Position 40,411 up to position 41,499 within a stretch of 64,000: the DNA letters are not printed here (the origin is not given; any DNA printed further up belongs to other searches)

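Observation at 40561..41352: Hpt-receiver fusion protein occupying the spo0B slot of the rplU-prp-rpmA-(spo0B)-obg operon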

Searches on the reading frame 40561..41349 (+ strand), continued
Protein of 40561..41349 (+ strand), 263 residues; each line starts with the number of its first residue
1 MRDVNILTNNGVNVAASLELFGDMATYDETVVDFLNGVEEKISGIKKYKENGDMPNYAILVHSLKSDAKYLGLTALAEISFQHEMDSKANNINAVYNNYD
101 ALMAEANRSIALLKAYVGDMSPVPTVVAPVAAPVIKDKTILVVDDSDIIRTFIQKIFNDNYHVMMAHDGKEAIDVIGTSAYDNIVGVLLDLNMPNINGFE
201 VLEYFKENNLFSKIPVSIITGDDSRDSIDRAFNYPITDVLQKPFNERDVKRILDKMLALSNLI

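Call 11: find_encoding_contigs(protein=P0092, flank=8000, max_places=1)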
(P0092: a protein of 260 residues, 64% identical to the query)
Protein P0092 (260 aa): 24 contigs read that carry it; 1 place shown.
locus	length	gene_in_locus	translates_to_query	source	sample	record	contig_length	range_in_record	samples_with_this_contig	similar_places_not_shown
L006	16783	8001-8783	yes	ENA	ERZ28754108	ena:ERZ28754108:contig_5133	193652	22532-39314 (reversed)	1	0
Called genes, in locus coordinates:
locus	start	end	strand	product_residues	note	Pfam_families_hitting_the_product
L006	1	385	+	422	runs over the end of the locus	PF13742:tRNA_anti_2, PF01336:tRNA_anti-codon, PF02601:Exonuc_VII_L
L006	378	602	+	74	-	PF02609:Exonuc_VII_S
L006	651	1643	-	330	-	PF00595:PDZ (weak), PF13180:PDZ_2, PF17820:PDZ_6, PF05580:Peptidase_S55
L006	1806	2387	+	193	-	-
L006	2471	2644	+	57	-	-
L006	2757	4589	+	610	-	PF00501:AMP-binding, PF13193:AMP-binding_C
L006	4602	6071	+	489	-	PF00702:Hydrolase (faint), PF06941:NT5C (weak), PF01553:Acyltransferase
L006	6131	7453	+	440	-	PF00512:HisKA, PF02518:HATPase_c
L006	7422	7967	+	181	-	PF00072:Response_reg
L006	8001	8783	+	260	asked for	PF01627:Hpt (weak), PF00072:Response_reg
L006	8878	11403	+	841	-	-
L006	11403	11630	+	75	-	-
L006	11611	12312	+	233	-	PF03009:GDPD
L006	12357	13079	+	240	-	PF01255:Prenyltransf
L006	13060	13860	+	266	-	PF01148:CTP_transf_1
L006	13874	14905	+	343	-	PF02163:Peptidase_M50, PF13180:PDZ_2 (weak)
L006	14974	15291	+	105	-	-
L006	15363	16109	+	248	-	PF10531:SLBB, PF22461:SLBB_2 (weak), PF00633:HHH (weak), PF12836:HHH_3, PF14520:HHH_5 (faint)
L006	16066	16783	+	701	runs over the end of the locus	PF13567:DUF4131, PF03772:Competence, PF00753:Lactamase_B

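Call 12: search_protein_representatives(protein=window:40561-41349:+)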
Query: 263 residues. Proteins with E-value up to 0.001 (for the whole library): 181411; up to 1e-10: 11310; up to 1e-30: 115. The best 150 are listed.
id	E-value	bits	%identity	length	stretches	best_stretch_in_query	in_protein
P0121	1.8e-85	302.7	59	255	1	1-257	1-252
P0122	3.8e-80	285.3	58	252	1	1-257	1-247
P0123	6.0e-80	284.6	54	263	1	1-258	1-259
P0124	4.3e-79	281.8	51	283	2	109-258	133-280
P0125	5.7e-75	268.3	50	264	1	1-258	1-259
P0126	1.4e-73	263.7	51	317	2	1-137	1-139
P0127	1.0e-72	261.0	51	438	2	1-122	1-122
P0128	7.1e-72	258.2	50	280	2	121-259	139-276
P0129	5.2e-71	255.3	52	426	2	134-259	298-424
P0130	2.9e-68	246.3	48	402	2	1-130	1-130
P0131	4.6e-68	245.7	51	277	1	1-261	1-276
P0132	1.1e-67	244.5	52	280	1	2-255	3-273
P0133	2.2e-67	243.5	46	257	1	1-260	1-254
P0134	7.4e-66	238.5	50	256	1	1-254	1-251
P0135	6.6e-64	232.1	48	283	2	135-258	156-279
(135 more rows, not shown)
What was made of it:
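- The Hpt half also matches the C-termini of many large proteins (call 12).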

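Call 18: find_related_loci(query=A2, collection=genome_contigs, flank=10000)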
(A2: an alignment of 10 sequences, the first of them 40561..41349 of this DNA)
Query A2 (263 aa) in genome_contigs; peptide patterns used: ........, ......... (x = any residue, [..] = any of these).
600 stretches matched a pattern (row limit reached: there are more); 532 encode a relative of the query (tblastn E <= 1e-3); the best 80 are kept; 79 distinct loci.
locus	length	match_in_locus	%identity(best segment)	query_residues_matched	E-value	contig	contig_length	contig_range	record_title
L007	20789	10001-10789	96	1-263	8e-169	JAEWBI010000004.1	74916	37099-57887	MAG: Bacillota bacterium isolate OH_PBB_246 k127_1900231, whole genome shotgun sequence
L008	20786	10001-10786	90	1-262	4e-159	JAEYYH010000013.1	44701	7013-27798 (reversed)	MAG: Bacillota bacterium isolate OH_CBlB_40 k127_2565745, whole genome shotgun sequence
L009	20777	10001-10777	71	1-262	2e-122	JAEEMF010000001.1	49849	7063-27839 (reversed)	MAG: Bacilli bacterium isolate Tb.RUG.233 k141_34011_flag=1_multi=19.0011_len=49849, whole genome shotgun sequence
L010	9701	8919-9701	70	1-261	6e-113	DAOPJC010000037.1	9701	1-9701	MAG TPA_asm: Bacilli bacterium isolate AMR_MDS_3287 NODE_7345_length_9701_cov_4.891769, whole genome shotgun sequence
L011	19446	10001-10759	65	1-257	2e-109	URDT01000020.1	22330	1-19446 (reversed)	uncultured Tenericutes bacterium isolate UMGS900 genome assembly, contig: NODE_1482_length_22330_cov_4.163708, whole gen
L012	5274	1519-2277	65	1-257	2e-109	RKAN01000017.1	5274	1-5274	MAG: bacterium isolate UBG175 contig1408872, whole genome shotgun sequence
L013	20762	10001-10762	64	1-257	2e-108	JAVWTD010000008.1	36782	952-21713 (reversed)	MAG: Bacilli bacterium isolate CGS3Y3-bin41 NODE_649_length_36782_cov_14.640945, whole genome shotgun sequence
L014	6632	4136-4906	65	1-260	2e-108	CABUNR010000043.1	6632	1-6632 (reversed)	MAG TPA_asm: uncultured Firmicutes bacterium isolate MGYG-HGUT-04175 genome assembly, contig: GUT_GENOME258596_43, whole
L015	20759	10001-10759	64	1-253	4e-108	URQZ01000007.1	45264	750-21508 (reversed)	uncultured Tenericutes bacterium isolate UMGS1271 genome assembly, contig: NODE_253_length_45264_cov_8.074521, whole gen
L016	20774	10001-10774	65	1-261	6e-108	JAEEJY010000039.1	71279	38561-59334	MAG: Bacillales bacterium isolate Tb.RUG.180 k141_12555828_flag=1_multi=50.8065_len=71279, whole genome shotgun sequence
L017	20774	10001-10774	62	1-260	2e-106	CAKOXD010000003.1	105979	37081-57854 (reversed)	MAG: uncultured Bacilli bacterium isolate REFINED_METABAT215_TOP10_CONTIGS_1500_ASSEMBLY_K77_MERGED__Hadza_MoBio_hadza-E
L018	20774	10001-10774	64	1-260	1e-105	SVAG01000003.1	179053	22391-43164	MAG: Lactobacillales bacterium isolate SIG196 NODE_1400_length_179053_cov_5.805322, whole genome shotgun sequence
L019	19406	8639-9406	62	1-259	1e-105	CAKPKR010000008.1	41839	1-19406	MAG: uncultured Bacilli bacterium isolate REFINED_METABAT215_TOP10_CONTIGS_1500_ASSEMBLY_K77_MERGED__Hadza_MoBio_hadza-E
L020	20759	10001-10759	63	1-257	4e-105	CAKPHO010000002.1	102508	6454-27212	MAG: uncultured Bacilli bacterium isolate REFINED_METABAT215_TOP10_CONTIGS_1500_ASSEMBLY_K77_MERGED__Nepal_MoBio_Fiber-H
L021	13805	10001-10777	62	1-259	9e-105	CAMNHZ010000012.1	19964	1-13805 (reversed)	MAG: uncultured Firmicutes bacterium isolate SRR873597_bin.143_metaWRAP_v1.3_MAG genome assembly, contig: NODE.6253_leng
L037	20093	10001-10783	57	1-262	2e-98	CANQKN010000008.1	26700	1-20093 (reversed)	MAG: uncultured Bacilli bacterium isolate Lapin-017__bin57 genome assembly, contig: Lapin-017__NODE_871_length_26700_cov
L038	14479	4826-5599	58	1-259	1e-98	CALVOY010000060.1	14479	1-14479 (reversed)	MAG: uncultured Bacilli bacterium isolate E06__bin86 genome assembly, contig: E06__k127_5577555, whole genome shotgun se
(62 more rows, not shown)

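Call 28: search_protein_families(library=pfam, proteins=[L010:7051-8874:+, L009:8279-9958:+, L009:10854-12731:+, L009:12736-14586:+, L009:14604-15380:+, L010:2584-3342:+, L010:3586-5010:+, L010:5153-7045:+, L005:6122-7963:+, L009:6061-8055:+], max_evalue=0.01)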
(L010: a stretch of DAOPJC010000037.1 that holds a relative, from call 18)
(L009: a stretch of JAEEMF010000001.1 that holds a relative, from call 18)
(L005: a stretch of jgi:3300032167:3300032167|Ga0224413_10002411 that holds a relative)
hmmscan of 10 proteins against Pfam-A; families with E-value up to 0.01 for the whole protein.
L010:7051-8874:+ (608 aa): 3 families
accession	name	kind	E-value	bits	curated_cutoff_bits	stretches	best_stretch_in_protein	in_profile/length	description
PF02518.31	HATPase_c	-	2.9e-25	89.3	26.4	1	350-463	1-109/111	Histidine kinase-, DNA gyrase B-, and HSP90-like ATPase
PF00072.30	Response_reg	-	1e-19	71.2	30.2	1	490-601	1-110/111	Response regulator receiver domain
PF00512.31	HisKA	-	3.4e-19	69.1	26.9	1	238-302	1-65/66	His Kinase A (phospho-acceptor) domain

L009:8279-9958:+ (560 aa): 3 families
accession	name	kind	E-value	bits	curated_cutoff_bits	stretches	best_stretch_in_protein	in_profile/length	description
PF02518.31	HATPase_c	-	4e-26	92.1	26.4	1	301-414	1-109/111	Histidine kinase-, DNA gyrase B-, and HSP90-like ATPase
PF00072.30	Response_reg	-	1.8e-22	80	30.2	1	444-551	2-107/111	Response regulator receiver domain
PF00512.31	HisKA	-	4e-19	68.9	26.9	1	189-253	1-65/66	His Kinase A (phospho-acceptor) domain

L009:10854-12731:+ (626 aa): 4 families
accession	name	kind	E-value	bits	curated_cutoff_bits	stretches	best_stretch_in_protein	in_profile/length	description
PF02518.31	HATPase_c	-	9.4e-29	100.5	26.4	1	371-481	2-107/111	Histidine kinase-, DNA gyrase B-, and HSP90-like ATPase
PF00072.30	Response_reg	-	2e-22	79.9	30.2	1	510-620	1-109/111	Response regulator receiver domain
PF00512.31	HisKA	-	2.3e-15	56.8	26.9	1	259-322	2-65/66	His Kinase A (phospho-acceptor) domain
PF13581.12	HATPase_c_2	-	0.0091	16.4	27.4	0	379-461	36-112/127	Histidine kinase-like ATPase domain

L009:12736-14586:+ (617 aa): 3 families
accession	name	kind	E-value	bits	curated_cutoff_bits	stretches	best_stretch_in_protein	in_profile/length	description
PF00072.30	Response_reg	-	5.2e-24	85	30.2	1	500-611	1-110/111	Response regulator receiver domain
PF02518.31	HATPase_c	-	1.2e-22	80.9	26.4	1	363-475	1-108/111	Histidine kinase-, DNA gyrase B-, and HSP90-like ATPase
PF00512.31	HisKA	-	2.1e-18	66.5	26.9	1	251-316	1-66/66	His Kinase A (phospho-acceptor) domain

L009:14604-15380:+ (259 aa): 2 families
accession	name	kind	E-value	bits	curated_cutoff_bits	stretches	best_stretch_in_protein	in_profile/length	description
PF00072.30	Response_reg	-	2.3e-21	76.5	30.2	1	138-251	1-110/111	Response regulator receiver domain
PF01627.28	Hpt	-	2.2e-07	31.5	24.6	1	31-112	3-80/84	Hpt domain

L010:2584-3342:+ (253 aa): 0 families

L010:3586-5010:+ (475 aa): 4 families
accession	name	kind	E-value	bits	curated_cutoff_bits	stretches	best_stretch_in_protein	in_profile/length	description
PF13328.12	HD_4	-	8e-43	146.3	27.2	1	24-169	1-151/156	HD domain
PF04607.23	RelA_SpoT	-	4.6e-26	91.8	27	1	234-336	2-106/113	Region found in RelA / SpoT proteins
PF02824.27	TGS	-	2.4e-20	72.7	22.2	1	387-446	1-60/60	TGS domain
PF01966.28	HD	-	2.8e-11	44.1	22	1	43-142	1-116/116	HD domain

L010:5153-7045:+ (631 aa): 3 families
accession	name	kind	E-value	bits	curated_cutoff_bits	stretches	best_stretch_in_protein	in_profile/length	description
PF00501.34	AMP-binding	-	9.2e-62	209.5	29.9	1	81-478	5-383/384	AMP-binding enzyme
PF13193.12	AMP-binding_C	-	1.3e-13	52.1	24.5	1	533-614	1-76/76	AMP-binding enzyme C-terminal domain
PF23562.2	AMP-binding_C_3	-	0.0065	17.3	20.8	0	521-582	4-63/124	AMP-binding enzyme C-terminal domain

L005:6122-7963:+ (614 aa): 3 families
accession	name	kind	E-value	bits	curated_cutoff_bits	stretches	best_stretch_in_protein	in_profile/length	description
PF02518.31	HATPase_c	-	4.2e-26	92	26.4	1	356-469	1-109/111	Histidine kinase-, DNA gyrase B-, and HSP90-like ATPase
PF00512.31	HisKA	-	7.9e-21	74.3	26.9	1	244-308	1-65/66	His Kinase A (phospho-acceptor) domain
PF00072.30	Response_reg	-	3e-20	72.9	30.2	1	496-608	1-110/111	Response regulator receiver domain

L009:6061-8055:+ (665 aa): 1 family
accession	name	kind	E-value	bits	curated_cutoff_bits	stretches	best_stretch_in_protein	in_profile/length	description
PF00501.34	AMP-binding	-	5.1e-32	111.6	29.9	1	72-490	7-384/384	AMP-binding enzyme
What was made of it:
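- Of these, only L010's 253-aa ORF was scanned against Pfam, and it had no hit (call 28).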
